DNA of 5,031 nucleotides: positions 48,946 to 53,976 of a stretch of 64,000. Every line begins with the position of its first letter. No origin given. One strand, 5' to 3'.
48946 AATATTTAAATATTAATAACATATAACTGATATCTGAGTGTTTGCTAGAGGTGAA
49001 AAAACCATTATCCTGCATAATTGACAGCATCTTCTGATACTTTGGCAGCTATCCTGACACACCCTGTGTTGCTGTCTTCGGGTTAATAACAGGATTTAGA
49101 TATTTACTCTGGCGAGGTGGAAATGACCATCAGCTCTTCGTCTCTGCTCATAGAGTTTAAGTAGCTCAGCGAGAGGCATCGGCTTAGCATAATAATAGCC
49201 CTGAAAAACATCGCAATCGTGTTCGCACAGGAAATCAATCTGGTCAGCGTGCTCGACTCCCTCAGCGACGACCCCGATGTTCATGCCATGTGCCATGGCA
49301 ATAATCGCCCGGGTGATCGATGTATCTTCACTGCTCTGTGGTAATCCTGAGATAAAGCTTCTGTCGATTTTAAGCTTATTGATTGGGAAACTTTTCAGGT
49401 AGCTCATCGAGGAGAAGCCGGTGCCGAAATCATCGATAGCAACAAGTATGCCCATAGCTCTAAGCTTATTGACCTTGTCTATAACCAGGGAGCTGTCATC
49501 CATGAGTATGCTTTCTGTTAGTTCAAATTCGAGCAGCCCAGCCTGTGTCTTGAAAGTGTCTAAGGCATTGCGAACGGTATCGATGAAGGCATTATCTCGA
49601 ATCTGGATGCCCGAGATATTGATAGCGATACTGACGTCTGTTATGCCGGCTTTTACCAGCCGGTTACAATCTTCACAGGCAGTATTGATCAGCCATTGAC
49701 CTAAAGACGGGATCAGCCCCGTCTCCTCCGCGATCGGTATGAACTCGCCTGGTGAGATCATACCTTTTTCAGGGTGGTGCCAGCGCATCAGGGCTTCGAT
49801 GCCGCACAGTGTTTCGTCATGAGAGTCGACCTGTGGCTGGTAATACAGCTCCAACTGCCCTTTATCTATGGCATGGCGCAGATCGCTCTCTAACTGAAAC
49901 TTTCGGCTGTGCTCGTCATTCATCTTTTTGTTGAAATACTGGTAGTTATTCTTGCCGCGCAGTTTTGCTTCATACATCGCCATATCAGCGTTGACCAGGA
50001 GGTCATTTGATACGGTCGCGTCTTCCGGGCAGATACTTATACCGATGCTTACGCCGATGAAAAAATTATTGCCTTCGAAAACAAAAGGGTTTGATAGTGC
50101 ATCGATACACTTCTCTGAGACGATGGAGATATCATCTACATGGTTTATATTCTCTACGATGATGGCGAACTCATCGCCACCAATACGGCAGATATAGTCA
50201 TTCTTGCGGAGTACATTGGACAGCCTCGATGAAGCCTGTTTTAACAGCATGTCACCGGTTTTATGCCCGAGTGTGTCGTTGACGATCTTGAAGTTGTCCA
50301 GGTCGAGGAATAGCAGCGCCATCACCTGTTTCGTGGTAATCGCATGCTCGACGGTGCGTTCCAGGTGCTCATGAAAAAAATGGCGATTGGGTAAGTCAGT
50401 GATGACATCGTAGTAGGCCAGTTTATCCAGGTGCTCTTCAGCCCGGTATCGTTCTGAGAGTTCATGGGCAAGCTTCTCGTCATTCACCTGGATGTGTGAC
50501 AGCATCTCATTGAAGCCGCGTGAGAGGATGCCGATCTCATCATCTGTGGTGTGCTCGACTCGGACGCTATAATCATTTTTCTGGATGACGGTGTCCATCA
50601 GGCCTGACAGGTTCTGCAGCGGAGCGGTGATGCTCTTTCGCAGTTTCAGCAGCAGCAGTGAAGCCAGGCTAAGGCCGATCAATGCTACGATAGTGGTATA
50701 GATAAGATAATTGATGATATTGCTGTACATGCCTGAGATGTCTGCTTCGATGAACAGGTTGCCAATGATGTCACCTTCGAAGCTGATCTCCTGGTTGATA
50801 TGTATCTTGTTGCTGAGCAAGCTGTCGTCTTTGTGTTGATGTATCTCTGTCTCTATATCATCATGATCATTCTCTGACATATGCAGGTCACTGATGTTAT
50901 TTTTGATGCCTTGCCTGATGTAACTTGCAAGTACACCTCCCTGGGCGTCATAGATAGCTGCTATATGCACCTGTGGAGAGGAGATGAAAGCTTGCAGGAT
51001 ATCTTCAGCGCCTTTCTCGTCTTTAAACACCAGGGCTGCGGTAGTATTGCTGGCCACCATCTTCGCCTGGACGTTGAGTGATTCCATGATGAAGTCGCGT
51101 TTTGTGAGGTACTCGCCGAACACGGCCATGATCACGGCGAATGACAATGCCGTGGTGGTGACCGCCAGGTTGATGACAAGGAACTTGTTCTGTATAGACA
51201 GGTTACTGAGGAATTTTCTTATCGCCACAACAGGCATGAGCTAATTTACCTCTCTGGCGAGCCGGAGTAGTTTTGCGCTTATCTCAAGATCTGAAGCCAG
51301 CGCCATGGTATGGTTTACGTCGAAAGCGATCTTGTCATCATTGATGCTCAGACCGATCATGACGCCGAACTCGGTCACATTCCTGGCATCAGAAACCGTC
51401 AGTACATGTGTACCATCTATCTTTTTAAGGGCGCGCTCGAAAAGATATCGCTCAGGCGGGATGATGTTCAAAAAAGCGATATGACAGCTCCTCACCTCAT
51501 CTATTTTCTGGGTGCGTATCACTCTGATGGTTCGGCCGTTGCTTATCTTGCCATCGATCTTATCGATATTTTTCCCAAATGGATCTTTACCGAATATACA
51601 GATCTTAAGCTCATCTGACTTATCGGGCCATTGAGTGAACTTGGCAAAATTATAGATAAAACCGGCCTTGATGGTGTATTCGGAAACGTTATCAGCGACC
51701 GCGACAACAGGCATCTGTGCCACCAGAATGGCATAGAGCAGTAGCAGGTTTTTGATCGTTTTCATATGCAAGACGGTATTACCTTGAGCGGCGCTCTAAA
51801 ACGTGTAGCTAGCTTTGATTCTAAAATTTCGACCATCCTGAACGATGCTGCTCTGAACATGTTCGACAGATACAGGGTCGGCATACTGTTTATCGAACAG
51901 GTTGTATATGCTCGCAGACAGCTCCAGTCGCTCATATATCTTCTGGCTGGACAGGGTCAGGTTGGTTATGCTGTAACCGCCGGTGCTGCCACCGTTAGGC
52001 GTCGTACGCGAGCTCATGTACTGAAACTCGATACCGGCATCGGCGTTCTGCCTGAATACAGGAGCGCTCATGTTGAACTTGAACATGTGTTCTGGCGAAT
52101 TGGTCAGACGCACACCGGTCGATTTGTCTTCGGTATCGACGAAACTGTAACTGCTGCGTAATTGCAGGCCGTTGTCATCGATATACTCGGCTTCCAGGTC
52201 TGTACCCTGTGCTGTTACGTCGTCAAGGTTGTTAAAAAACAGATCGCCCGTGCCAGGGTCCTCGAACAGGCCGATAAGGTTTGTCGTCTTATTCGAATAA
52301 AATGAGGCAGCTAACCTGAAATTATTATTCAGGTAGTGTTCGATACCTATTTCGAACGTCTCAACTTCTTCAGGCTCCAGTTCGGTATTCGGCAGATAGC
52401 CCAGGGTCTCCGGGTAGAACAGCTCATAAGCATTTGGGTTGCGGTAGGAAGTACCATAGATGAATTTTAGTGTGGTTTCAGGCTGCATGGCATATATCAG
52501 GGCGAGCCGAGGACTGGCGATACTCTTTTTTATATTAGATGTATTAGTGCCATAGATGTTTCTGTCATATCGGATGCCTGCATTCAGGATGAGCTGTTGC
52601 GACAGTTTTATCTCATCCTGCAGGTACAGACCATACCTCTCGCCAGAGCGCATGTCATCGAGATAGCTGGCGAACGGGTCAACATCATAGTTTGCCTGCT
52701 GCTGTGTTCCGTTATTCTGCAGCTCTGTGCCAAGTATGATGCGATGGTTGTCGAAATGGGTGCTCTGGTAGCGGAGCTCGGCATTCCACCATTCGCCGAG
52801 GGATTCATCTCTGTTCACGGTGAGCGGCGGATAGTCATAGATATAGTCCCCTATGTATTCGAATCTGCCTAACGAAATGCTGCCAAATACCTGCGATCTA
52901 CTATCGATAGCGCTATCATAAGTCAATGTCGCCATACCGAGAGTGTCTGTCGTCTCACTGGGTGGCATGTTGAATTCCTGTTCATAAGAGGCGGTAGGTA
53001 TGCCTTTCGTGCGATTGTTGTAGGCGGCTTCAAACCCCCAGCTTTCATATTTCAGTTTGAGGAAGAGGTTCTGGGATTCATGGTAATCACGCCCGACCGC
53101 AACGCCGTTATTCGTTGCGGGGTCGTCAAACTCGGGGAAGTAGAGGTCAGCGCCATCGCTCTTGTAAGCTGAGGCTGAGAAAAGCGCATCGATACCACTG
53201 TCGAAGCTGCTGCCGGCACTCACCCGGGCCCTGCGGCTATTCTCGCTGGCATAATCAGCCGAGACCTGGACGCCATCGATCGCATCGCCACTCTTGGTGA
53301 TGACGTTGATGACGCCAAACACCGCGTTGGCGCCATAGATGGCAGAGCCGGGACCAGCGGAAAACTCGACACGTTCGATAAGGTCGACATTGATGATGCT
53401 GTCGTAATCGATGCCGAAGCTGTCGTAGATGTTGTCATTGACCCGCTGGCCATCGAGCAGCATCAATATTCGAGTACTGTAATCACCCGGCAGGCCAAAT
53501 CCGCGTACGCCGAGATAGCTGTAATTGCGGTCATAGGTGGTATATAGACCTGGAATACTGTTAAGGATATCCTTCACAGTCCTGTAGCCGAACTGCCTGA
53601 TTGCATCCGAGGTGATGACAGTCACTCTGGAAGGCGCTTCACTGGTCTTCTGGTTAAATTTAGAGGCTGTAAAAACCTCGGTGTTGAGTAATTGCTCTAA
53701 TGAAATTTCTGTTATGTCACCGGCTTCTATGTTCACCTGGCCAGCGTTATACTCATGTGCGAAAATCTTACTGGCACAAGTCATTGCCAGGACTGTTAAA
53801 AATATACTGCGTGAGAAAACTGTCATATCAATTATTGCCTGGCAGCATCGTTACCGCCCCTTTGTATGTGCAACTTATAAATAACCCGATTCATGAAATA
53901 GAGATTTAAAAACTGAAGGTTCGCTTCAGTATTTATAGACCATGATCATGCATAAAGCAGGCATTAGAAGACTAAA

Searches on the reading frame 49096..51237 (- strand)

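Call 35: search_protein_families(library=ncbifam, proteins=[window:49096-51237:-], max_evalue=1e-10)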
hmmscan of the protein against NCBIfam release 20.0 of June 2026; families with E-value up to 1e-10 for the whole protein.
window:49096-51237:- (713 aa): 30 families (the best 25 are shown)
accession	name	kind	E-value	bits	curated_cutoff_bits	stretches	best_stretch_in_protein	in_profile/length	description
NF045675.1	PhdiestaseDibA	equivalog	6.7e-142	474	980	1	264-692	193-621/623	phosphodiesterase DibA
NF007474.0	PRK10060.1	equivalog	2.3e-117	392.9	782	1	260-701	223-659/663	cyclic di-GMP phosphodiesterase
NF053781.1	cdiGMPphdstlr2612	equivalog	8.5e-113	378.1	1600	1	259-696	825-1265/1268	Tlr1612 family c-di-GMP phosphodiesterase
NF008467.0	PRK11359.1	equivalog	1.1e-109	367.6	857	1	256-692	358-788/800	oxygen-sensing cyclic-di-GMP phosphodiesterase DosP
NF052458.1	PhdiestGepA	equivalog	1.8e-106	357.3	1200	1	173-691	342-836/840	phosphodiesterase GepA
NF008807.1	PRK11829.1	equivalog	7.4e-81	272.2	733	1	163-696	141-662/670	biofilm formation regulator HmsP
NF007298.0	PRK09776.1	equivalog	1.2e-80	271.8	1135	1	268-697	678-1107/1111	diguanylate cyclase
NF007423.1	PRK09966.1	equivalog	1.3e-75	254.7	325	1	14-425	3-390/390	diguanylate cyclase DgcN/YfiN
NF007839.0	PRK10551.1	equivalog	5.6e-56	190.2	461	1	448-700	263-514/518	cyclic di-GMP phosphodiesterase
NF053592.1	HK_near_YfiR_like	equivalog_domain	5.9e-49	166.6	194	1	14-250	1-222/223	sensor histidine kinase, YfiR-like protein-associated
NF052596.1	RR_EAL_PvrR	equivalog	3.5e-46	157.6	580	1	437-700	129-393/398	response regulator cyclic di-GMP phosphodiesterase PvrR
NF045673.1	c-di-GMPRcptLapD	equivalog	2.8e-43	148.2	1020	1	170-688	144-646/647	cyclic di-GMP receptor LapD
TIGR00254.1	GGDEF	domain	1.2e-42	145.4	37.4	1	270-434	1-166/168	diguanylate cyclase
NF008281.1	PRK11059.1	equivalog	3.6e-41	141.2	663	1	257-689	204-632/633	RNase E specificity factor CsrD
NF051473.1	DigCycDgcsShew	equivalog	1.6e-36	126.2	400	1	269-433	130-289/291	diguanylate cyclase DgcS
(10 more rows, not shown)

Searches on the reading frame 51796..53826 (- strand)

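Call 35: search_protein_families(library=ncbifam, proteins=[window:51796-53826:-], max_evalue=1e-10)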
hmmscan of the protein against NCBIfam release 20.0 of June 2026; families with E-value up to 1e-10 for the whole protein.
window:51796-53826:- (676 aa): 21 families
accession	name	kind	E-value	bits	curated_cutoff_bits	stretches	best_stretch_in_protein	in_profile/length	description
TIGR01785.1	TonB-hemin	subfamily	2.4e-52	178.3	316.85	2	351-676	315-677/677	TonB-dependent heme/hemoglobin receptor family protein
TIGR01783.1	TonB-siderophor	subfamily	7.9e-43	147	223.5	2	364-676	329-649/649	TonB-dependent siderophore receptor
TIGR01779.1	TonB-B12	equivalog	1.2e-42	146.3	599.7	1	40-649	21-594/614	TonB-dependent vitamin B12 receptor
NF007926.1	PRK10641.1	equivalog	3.4e-42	144.8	836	1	47-676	27-617/617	TonB-dependent vitamin B12 receptor BtuB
TIGR01786.1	TonB-hemlactrns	subfamily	1.6e-41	142.5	323.75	2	238-676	259-719/719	TonB-dependent hemoglobin/transferrin/lactoferrin family receptor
NF053590.1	TonB_dep_TOL0244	equivalog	1.2e-40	139.7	645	1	37-211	1-172/604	TOL_0244 family TonB-dependent receptor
NF010010.0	PRK13483.1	equivalog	1e-37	129.5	927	2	44-180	30-165/660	ligand-gated channel protein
NF010038.0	PRK13513.1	equivalog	4.7e-33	114.6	942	1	47-194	35-181/659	ligand-gated channel protein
NF007478.2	PRK10064.1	equivalog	4.6e-27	94.6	745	1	47-223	30-206/663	catecholate siderophore receptor CirA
NF010011.0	PRK13484.1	equivalog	5e-23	81.2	1197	1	44-180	27-161/682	IreA family TonB-dependent siderophore receptor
NF049947.1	TonB_dep_PCPU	exception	1e-22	80.1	800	1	58-225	44-215/685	TonB-dependent receptor, PCPU motif-type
NF041535.1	TonB_rec_PqqU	equivalog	4.5e-22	78.1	1200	1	61-211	13-163/676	TonB-dependent receptor PqqU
NF050067.1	TonBEntbctnRecCfrA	equivalog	1.8e-19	69.5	1200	1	44-191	23-171/698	TonB-dependent ferric enterobactin receptor CfrA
NF049946.1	TonB_dep_CU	exception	1.9e-17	62.8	700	1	350-649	363-662/683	TonB-dependent receptor, CU motif-type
NF010012.0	PRK13486.1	equivalog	2.3e-15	56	924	0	48-182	26-162/696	TonB-dependent receptor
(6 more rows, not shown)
